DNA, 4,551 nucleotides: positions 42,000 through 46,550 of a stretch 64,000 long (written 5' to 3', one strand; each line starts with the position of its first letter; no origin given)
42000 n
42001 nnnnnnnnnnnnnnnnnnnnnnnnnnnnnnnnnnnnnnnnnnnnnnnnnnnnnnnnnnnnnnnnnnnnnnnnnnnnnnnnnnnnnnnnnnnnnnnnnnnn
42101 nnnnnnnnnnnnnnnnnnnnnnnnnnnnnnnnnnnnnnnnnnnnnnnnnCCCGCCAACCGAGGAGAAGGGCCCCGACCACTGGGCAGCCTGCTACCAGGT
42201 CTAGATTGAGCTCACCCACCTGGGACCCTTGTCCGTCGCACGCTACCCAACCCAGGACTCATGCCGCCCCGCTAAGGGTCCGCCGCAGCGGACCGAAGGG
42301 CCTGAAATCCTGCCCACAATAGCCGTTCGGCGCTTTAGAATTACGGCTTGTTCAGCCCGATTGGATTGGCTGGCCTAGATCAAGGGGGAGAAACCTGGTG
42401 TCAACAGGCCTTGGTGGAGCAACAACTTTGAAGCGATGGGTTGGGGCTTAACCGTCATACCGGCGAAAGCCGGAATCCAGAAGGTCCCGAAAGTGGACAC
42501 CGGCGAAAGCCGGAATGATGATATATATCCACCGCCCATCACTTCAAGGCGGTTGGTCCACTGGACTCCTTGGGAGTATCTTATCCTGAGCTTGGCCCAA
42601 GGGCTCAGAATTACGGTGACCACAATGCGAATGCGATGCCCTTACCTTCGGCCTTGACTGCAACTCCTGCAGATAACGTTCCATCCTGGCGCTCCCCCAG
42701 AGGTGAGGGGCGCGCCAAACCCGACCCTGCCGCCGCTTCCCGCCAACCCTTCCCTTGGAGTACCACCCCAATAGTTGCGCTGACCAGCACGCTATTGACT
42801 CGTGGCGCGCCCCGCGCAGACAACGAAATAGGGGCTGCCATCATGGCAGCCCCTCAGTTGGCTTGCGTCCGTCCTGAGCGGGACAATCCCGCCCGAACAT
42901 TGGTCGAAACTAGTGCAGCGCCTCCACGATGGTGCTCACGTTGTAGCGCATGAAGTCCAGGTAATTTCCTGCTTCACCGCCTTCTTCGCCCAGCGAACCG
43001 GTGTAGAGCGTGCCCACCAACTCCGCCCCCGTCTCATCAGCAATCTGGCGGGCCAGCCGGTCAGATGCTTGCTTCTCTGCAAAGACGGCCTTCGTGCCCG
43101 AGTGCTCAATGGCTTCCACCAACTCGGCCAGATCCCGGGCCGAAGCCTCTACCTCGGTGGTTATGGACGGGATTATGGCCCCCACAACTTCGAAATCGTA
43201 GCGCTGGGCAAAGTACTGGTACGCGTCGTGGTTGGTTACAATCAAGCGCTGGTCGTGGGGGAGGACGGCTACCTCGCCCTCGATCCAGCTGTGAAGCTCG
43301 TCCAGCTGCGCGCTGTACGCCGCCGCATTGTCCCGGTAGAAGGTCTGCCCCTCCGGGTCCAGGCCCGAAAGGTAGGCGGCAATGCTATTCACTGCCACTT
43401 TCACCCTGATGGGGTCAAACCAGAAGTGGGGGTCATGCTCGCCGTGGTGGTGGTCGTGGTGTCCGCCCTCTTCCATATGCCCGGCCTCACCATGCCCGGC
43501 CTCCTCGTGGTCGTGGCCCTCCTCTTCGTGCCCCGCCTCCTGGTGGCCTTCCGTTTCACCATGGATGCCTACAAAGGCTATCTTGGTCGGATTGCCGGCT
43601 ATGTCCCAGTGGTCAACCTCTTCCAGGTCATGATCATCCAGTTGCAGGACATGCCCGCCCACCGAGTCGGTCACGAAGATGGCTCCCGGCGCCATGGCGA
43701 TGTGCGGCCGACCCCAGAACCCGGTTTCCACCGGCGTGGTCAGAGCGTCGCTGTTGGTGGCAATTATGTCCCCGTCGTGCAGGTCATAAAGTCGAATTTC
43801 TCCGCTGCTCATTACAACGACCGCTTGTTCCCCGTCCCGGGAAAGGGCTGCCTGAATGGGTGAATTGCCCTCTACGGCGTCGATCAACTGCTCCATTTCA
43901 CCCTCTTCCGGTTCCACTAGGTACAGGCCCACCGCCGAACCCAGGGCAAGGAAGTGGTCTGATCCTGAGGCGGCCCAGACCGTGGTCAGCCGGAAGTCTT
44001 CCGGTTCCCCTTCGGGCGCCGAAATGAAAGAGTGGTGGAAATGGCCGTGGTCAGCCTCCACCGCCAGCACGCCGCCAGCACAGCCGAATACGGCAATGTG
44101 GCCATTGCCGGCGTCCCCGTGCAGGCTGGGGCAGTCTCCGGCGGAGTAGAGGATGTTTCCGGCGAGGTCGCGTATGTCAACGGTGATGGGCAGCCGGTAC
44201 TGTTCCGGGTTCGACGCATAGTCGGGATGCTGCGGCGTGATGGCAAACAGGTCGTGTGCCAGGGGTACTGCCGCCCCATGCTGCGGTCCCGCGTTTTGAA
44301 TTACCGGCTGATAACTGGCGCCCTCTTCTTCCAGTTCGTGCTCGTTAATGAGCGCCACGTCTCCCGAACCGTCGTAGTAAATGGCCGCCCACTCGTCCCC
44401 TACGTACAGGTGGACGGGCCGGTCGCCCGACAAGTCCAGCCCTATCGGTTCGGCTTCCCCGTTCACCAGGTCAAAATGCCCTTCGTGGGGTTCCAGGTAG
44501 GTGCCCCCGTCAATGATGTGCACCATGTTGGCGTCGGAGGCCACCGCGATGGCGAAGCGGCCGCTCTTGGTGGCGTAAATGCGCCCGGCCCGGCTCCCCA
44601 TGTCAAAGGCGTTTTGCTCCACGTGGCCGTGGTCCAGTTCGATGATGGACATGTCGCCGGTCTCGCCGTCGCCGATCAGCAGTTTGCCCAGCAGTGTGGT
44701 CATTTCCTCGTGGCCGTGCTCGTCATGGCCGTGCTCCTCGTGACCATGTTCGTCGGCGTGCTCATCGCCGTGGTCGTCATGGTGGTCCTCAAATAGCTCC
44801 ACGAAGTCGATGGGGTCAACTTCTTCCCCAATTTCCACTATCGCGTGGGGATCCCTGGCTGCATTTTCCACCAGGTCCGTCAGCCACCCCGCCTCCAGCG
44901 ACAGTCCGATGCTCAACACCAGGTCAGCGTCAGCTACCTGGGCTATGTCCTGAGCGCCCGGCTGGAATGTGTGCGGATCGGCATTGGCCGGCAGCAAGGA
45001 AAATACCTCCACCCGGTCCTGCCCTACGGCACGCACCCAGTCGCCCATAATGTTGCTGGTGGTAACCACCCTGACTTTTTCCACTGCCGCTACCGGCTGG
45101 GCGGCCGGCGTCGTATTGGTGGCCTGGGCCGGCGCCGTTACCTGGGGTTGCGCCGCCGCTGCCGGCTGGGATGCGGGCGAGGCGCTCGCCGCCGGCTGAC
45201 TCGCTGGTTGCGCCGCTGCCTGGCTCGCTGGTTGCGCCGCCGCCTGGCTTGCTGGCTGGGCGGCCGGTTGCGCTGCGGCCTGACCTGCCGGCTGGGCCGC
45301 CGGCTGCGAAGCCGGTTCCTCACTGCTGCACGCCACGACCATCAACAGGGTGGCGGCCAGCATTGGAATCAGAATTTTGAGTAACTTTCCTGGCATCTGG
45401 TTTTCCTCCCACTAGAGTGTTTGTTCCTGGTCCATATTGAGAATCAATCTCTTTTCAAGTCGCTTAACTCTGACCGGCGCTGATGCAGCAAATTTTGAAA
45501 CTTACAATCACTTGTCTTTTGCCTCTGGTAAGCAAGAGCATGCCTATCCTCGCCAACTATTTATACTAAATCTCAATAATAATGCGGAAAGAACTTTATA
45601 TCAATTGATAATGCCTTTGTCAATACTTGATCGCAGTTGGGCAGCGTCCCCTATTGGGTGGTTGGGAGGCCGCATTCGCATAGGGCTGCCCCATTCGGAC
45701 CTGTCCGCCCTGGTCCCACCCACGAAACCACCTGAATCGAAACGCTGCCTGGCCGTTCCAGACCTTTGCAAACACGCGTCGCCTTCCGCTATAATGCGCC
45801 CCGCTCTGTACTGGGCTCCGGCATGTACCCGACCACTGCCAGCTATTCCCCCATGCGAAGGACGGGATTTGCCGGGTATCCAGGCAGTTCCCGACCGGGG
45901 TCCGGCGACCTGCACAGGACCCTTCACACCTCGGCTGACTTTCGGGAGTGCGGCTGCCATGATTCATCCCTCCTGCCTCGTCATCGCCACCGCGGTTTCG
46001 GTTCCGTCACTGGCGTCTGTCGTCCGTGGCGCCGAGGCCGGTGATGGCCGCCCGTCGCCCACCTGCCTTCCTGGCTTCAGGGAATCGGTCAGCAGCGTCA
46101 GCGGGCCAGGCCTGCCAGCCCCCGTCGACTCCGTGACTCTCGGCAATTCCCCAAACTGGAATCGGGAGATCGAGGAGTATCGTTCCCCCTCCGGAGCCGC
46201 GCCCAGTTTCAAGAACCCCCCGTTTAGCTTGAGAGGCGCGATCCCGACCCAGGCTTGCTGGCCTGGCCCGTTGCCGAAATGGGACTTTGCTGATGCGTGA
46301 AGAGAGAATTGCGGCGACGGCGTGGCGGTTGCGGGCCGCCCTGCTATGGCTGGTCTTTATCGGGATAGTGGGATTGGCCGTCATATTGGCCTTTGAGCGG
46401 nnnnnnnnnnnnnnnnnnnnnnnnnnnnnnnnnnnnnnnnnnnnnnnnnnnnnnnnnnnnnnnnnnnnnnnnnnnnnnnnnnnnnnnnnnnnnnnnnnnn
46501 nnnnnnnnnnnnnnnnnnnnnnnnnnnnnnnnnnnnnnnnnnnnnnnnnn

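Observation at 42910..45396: ZnuA-type metal-binding protein with a ~400-aa domain inserted between two His/Asp/Glu-rich tracts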

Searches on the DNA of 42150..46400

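Call 60: search_rna_families(source=window, start=42150, end=46400, threshold=evalue, max_evalue=1)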
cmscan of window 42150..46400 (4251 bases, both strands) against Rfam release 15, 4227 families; matches with E-value up to 1: 0.
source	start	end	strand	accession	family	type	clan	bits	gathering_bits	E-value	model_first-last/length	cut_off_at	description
